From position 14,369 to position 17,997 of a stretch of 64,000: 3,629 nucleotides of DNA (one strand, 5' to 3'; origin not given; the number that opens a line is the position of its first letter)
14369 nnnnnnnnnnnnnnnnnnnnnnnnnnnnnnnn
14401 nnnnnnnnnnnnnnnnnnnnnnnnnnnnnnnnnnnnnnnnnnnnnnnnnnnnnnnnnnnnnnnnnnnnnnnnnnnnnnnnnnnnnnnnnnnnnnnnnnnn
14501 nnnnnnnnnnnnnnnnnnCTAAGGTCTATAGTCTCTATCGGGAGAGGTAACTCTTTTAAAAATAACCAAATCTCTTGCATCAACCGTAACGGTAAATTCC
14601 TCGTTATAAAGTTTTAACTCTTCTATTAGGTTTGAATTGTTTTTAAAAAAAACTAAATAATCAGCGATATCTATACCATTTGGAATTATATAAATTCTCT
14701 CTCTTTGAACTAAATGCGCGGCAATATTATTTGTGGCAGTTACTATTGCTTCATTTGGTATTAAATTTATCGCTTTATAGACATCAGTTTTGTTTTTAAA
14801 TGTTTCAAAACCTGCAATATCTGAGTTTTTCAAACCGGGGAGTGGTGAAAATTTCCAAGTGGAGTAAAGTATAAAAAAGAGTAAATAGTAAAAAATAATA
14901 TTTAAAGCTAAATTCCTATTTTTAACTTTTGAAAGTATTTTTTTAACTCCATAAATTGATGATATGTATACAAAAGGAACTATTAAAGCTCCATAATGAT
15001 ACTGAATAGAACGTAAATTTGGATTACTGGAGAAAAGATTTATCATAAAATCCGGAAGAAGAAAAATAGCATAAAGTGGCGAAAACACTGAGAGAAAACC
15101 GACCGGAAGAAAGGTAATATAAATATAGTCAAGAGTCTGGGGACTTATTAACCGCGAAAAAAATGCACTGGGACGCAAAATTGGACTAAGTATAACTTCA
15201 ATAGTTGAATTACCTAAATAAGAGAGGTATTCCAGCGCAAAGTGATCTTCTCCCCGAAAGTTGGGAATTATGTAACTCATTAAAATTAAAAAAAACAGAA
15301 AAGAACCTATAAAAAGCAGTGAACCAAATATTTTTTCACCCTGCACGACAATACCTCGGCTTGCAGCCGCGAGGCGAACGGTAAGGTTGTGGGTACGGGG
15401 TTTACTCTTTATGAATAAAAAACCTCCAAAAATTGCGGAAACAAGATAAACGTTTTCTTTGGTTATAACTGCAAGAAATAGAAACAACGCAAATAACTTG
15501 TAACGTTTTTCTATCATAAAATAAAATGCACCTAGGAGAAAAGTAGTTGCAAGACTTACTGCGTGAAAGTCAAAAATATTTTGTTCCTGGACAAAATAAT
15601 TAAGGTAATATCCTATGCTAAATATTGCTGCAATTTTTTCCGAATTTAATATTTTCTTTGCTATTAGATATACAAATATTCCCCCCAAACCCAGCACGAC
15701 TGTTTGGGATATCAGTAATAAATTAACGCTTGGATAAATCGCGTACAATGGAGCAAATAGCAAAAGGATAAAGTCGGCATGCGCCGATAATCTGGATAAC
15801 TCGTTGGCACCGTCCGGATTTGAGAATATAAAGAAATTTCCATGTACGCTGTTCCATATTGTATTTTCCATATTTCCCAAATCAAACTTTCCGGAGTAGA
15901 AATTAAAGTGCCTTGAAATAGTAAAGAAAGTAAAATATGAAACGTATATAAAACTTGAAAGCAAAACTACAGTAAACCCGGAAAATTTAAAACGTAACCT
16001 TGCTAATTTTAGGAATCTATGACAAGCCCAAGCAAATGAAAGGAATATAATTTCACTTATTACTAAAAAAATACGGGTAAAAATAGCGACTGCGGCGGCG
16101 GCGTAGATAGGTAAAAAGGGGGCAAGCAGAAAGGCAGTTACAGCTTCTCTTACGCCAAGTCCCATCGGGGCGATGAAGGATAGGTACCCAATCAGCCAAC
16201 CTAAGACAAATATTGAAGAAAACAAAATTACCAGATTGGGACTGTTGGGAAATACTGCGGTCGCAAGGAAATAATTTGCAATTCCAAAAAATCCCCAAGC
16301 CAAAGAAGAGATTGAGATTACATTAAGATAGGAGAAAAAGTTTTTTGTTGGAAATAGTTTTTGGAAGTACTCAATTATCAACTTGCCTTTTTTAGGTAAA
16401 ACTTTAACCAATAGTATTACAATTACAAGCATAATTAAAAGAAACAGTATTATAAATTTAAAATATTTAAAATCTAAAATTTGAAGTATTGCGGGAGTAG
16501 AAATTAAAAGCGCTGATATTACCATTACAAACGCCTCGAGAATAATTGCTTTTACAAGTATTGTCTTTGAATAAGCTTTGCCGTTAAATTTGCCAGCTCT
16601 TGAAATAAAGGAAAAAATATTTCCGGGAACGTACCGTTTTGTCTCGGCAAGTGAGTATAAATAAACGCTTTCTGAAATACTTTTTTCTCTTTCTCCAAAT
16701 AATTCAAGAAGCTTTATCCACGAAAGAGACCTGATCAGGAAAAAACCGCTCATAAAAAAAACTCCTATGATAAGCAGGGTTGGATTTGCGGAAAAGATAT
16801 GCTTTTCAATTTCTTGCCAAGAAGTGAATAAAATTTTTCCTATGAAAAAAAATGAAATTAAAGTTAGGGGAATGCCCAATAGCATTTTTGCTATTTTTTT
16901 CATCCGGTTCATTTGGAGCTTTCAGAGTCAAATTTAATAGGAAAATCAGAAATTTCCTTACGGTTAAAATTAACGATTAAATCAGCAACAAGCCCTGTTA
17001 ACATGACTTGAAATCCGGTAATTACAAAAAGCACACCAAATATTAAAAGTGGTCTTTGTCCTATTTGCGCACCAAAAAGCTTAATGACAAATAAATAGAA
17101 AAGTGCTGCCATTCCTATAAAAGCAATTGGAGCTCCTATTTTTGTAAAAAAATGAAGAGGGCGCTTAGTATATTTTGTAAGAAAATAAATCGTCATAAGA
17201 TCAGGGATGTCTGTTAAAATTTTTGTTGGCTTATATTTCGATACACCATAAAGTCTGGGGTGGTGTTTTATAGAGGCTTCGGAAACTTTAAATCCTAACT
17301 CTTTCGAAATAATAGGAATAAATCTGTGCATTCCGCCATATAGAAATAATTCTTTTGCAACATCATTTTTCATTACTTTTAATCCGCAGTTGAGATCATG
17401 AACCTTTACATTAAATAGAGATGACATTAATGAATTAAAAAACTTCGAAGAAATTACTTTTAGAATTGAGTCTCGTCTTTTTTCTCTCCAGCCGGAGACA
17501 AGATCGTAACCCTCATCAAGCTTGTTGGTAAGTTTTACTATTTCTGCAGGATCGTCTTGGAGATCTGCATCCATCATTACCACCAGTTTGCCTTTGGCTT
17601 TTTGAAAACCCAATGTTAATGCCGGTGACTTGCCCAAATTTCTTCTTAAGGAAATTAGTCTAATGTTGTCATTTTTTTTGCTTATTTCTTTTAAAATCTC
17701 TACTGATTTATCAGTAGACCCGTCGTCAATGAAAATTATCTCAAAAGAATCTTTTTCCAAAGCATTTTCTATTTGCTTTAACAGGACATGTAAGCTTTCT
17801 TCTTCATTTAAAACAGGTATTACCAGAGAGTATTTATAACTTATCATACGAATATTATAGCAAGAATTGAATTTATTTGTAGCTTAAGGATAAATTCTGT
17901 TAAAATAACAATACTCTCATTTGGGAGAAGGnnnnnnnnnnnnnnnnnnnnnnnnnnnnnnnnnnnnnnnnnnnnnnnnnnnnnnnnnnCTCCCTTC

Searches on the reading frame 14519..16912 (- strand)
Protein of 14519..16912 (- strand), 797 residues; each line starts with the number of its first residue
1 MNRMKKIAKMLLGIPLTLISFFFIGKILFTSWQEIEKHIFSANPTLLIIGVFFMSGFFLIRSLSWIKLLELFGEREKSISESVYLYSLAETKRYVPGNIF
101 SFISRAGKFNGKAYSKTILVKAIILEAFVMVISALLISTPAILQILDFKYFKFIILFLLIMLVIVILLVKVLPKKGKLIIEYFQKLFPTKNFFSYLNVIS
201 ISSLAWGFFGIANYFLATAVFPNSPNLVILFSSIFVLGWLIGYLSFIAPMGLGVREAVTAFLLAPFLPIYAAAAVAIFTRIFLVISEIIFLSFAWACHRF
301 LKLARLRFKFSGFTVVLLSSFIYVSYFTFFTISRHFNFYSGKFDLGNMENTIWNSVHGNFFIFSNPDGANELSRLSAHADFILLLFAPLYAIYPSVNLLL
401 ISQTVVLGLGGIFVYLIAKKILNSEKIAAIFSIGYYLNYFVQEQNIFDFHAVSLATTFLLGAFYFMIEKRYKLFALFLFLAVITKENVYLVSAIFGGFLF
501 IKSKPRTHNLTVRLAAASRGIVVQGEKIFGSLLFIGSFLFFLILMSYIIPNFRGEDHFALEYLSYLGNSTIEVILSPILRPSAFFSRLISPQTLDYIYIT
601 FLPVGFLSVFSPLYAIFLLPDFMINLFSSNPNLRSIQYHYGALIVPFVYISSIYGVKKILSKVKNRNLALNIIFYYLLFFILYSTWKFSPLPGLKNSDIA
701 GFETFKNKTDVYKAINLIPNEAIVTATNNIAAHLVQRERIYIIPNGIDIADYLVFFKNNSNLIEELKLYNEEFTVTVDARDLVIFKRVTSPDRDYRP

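Call 59: search_protein_families(library=pfam, proteins=[window:14519-16912:-], max_evalue=0.0001)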
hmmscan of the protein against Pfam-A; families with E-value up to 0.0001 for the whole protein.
window:14519-16912:- (797 aa): 1 family
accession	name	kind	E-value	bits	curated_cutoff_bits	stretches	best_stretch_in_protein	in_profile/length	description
PF09852.15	DUF2079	-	1.2e-67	229.4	28.2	1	334-749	1-406/459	Predicted membrane protein (DUF2079)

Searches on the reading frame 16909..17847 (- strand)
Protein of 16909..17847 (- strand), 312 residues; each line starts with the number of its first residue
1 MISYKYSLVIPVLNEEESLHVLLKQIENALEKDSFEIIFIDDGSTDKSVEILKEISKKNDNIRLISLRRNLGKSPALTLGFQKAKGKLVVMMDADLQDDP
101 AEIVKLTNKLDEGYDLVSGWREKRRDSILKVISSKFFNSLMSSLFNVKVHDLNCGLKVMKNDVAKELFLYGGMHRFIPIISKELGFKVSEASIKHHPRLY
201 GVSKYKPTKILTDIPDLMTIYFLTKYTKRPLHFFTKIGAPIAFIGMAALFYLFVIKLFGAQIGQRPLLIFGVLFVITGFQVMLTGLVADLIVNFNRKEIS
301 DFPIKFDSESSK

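Call 59: search_protein_families(library=pfam, proteins=[window:16909-17847:-], max_evalue=0.0001)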
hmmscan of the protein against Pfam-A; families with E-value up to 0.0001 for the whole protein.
window:16909-17847:- (312 aa): 3 families
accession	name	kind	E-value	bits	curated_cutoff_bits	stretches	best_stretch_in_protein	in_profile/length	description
PF00535.33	Glycos_transf_2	-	5.5e-34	117.9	23.3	1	7-168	1-168/168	Glycosyl transferase family 2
PF10111.15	Glyco_tranf_2_2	-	1.9e-09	37.9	27.3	1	7-96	1-92/276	Glycosyltransferase like family 2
PF13641.12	Glyco_tranf_2_3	-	2.4e-08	34.7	27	1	6-125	3-127/230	Glycosyltransferase like family 2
